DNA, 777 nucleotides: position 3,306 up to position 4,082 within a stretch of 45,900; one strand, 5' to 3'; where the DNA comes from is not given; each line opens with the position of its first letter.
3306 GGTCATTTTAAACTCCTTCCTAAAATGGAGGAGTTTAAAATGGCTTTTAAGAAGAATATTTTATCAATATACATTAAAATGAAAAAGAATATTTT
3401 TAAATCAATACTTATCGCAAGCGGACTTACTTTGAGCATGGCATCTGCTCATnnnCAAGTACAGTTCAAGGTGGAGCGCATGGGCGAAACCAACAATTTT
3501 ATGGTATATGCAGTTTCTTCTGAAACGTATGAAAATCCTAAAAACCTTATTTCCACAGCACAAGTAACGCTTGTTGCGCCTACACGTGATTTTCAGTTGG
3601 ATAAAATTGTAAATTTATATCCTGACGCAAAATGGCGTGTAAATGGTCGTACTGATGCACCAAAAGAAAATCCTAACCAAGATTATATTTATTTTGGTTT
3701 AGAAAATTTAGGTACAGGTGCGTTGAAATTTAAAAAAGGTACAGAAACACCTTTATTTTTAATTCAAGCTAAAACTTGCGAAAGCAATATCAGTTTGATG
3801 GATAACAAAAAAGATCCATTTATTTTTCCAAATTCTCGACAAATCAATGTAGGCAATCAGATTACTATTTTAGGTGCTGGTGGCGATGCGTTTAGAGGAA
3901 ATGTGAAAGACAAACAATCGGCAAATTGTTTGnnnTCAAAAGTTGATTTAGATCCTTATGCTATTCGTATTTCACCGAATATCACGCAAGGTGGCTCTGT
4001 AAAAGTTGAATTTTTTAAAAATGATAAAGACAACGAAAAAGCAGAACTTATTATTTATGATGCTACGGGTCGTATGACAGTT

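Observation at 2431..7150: Hypothesis: receptor-module / dockerin-like docking system assembling the giants on the cell surface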

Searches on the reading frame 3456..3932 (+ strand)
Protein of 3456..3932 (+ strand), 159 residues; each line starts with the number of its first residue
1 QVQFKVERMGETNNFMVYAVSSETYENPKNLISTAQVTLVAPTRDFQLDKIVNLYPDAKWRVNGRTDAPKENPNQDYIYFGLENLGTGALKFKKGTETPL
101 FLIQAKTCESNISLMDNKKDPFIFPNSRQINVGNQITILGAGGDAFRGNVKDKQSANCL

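Call 16: search_solved_structures(query=A1, max_evalue=10, show_alignments=1)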
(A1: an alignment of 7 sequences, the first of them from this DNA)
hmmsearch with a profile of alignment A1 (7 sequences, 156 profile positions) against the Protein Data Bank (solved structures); distinct sequences matched with E-value up to 10: 2.
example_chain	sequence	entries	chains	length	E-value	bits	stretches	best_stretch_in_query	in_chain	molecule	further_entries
6czg_A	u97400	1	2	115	0.78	12.9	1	19-52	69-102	b11L5F_LGL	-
6xax_B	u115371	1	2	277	1.5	12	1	10-60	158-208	Fibronectin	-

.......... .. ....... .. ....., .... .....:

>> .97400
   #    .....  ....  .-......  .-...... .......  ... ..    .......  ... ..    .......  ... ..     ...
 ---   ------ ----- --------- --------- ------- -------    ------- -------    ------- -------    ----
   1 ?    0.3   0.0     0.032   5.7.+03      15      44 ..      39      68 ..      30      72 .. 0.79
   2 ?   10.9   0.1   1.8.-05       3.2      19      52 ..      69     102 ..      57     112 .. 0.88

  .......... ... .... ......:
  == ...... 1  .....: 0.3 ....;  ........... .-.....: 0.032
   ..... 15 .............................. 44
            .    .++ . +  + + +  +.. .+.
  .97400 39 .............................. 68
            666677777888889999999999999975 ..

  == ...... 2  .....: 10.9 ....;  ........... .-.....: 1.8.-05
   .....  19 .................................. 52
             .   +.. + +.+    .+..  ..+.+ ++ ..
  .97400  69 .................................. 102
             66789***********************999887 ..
